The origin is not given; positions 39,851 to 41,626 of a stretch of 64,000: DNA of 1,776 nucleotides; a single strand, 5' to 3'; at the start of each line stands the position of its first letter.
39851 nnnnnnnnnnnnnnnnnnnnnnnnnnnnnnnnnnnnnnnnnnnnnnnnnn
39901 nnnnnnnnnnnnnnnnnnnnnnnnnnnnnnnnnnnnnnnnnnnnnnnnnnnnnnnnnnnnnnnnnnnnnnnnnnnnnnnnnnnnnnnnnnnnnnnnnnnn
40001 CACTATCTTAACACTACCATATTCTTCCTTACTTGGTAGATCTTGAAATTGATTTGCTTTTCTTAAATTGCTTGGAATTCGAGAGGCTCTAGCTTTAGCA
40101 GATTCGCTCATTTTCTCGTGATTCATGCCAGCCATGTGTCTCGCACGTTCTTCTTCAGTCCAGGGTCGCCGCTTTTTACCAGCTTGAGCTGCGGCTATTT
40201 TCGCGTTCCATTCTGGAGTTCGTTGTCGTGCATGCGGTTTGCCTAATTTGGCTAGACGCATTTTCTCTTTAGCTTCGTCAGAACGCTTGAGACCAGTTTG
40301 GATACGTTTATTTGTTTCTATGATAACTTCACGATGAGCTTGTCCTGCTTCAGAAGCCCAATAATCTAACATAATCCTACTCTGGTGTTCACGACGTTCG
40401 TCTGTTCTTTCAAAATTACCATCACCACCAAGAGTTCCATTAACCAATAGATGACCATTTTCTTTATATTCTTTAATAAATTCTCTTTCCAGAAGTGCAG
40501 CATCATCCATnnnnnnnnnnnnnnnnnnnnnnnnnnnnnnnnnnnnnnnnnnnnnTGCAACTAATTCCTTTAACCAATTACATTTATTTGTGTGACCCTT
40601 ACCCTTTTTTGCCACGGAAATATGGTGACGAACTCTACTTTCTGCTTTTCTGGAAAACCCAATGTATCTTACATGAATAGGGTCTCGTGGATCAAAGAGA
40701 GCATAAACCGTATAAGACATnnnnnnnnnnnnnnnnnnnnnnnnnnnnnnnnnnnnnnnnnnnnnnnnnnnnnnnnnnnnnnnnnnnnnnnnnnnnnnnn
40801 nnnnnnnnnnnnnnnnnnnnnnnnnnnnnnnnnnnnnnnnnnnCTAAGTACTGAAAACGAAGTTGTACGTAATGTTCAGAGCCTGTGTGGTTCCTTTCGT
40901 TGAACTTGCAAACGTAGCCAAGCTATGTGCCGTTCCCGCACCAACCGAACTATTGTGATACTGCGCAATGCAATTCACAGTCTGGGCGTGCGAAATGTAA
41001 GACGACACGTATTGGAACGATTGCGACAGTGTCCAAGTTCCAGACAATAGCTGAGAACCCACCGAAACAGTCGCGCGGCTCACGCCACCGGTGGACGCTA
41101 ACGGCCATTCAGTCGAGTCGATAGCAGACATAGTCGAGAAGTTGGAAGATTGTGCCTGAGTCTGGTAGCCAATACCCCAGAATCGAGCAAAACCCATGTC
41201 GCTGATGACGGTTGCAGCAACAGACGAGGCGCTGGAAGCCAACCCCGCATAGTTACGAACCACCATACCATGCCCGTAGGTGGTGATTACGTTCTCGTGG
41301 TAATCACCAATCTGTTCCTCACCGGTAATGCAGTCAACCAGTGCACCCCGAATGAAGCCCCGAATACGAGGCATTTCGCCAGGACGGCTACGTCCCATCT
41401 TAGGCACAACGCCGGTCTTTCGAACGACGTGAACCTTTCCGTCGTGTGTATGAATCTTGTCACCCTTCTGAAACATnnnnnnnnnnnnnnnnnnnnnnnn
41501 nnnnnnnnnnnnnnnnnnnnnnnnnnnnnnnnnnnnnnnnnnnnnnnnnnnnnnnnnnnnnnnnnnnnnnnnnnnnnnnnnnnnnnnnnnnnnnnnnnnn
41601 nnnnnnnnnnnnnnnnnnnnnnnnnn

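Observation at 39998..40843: GIY-YIG homing endonuclease split by a single in-frame TAA, with AT-rich flank carrying a 19-bp inverted repeat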

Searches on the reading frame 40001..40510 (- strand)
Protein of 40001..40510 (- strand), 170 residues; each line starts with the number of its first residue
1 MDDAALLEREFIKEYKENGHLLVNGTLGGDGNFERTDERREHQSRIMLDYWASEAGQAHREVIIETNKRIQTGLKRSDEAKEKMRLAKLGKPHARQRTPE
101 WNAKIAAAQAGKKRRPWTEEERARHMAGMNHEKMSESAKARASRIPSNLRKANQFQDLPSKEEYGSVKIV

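Call 6: search_protein_families(library=pfam, proteins=[window:40001-40510:-], max_evalue=1)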
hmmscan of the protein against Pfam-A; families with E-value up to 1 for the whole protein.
window:40001-40510:- (170 aa): 1 family
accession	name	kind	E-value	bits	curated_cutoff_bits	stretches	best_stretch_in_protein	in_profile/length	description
PF07460.16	NUMOD3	-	0.094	13.1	20.4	0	75-92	3-20/37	NUMOD3 motif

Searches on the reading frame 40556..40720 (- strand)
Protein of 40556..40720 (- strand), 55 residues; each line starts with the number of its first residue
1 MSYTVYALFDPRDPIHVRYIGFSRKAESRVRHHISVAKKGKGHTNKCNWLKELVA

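Call 6: search_protein_families(library=pfam, proteins=[window:40556-40720:-], max_evalue=1)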
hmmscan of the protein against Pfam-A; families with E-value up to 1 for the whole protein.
window:40556-40720:- (55 aa): 1 family
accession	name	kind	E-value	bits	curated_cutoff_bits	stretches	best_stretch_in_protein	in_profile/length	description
PF01541.30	GIY-YIG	-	0.0009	19.9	22.6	1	3-45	2-42/78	GIY-YIG catalytic domain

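Call 42: list_cluster_members(proteins=[P0002, window:40556-40720:-, window:39545-39889:-, window:40847-41476:-])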
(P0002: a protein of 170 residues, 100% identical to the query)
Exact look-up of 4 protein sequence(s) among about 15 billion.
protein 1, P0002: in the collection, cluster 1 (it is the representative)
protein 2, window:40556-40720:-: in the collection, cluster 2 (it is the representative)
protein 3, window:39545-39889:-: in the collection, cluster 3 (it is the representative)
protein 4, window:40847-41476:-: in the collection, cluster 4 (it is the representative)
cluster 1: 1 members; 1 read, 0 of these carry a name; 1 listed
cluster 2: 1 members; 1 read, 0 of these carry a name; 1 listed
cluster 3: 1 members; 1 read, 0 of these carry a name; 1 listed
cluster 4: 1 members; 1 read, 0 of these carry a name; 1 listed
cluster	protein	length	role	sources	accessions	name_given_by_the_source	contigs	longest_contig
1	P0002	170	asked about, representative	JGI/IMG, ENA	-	-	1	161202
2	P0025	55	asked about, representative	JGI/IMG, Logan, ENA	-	-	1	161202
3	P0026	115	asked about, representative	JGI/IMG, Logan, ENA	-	-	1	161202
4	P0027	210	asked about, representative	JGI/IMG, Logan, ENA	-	-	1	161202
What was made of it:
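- The source is a metagenome assembly (call 42). The full contig is 161 kb (call 42) and could carry tRNA genes outside the window.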

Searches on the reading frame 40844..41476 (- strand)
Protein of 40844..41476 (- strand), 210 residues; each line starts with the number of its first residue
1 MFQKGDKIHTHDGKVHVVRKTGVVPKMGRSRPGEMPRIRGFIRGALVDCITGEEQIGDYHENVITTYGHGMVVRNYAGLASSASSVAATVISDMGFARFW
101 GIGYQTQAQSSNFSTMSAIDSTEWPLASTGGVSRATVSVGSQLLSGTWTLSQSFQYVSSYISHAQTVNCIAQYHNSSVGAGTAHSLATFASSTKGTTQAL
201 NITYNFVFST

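Call 10: search_protein_families(library=phrogs, proteins=[window:40847-41476:-], max_evalue=0.01)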
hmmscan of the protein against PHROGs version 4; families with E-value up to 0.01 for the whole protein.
window:40847-41476:- (210 aa): 0 families

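Call 20: find_related_loci(query=window:40847-41476:-, collection=viral_contigs, flank=6000)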
Query window:40847-41476:- (210 aa) in viral_contigs; peptide patterns used: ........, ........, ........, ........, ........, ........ (x = any residue, [..] = any of these).
17 stretches matched a pattern; 13 encode a relative of the query (tblastn E <= 1e-3); 13 distinct loci.
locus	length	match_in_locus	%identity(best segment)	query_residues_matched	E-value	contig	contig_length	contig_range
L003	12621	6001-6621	84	2-210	3e-108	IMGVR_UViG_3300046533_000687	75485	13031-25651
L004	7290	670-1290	84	2-210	3e-108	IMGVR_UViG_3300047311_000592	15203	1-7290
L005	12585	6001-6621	84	2-210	3e-108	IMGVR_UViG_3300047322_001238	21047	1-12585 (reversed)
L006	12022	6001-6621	84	2-210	3e-108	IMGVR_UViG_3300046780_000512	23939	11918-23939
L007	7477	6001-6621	84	2-210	3e-108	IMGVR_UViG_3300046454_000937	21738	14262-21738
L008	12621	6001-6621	84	2-210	3e-108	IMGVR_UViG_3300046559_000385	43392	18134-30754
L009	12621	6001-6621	84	2-210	4e-108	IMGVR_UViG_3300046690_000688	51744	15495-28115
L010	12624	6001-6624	84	2-210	4e-108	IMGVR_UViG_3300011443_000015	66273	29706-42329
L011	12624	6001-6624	82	2-210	2e-104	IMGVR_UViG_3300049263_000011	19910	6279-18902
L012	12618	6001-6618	78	2-210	1e-102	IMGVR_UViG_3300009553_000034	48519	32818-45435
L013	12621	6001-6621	78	2-210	8e-99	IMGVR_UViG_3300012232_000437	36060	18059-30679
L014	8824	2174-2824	67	1-210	3e-88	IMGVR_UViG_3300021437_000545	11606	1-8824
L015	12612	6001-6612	68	2-201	4e-86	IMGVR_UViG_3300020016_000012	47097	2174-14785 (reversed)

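Call 41: find_encoding_contigs(protein=window:40844-41476:-, flank=3000, max_places=10)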
Protein window:40844-41476:- (210 aa): 2 contigs read that carry it; 1 place shown.
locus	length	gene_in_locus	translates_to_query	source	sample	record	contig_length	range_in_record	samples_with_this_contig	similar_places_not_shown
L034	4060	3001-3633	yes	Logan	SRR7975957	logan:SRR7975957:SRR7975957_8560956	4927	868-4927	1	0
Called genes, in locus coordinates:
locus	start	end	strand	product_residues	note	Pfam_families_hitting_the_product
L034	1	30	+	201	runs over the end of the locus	PF00072:Response_reg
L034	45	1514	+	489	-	PF06381:Phage_portal_3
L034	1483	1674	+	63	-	-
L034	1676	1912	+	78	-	PF02954:HTH_8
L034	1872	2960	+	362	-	PF13313:DUF4082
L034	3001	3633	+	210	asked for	-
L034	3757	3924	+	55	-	-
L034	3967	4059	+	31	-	?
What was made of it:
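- Tried and rejected: The look-up of the 210-aa product succeeded instead and gave the second assembly (call 41).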

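Call 72: search_protein_families(library=pfam, proteins=[window:40847-41476:-], max_evalue=0.01)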
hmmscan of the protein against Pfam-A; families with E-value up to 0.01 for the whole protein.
window:40847-41476:- (210 aa): 0 families
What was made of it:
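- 40844..41476 (-): 210-aa gene of unknown function: the conserved left neighbour. Every homologue of this endonuclease whose context was fetched follows a homologue of this gene. No Pfam or PHROG match (calls 10, 72).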
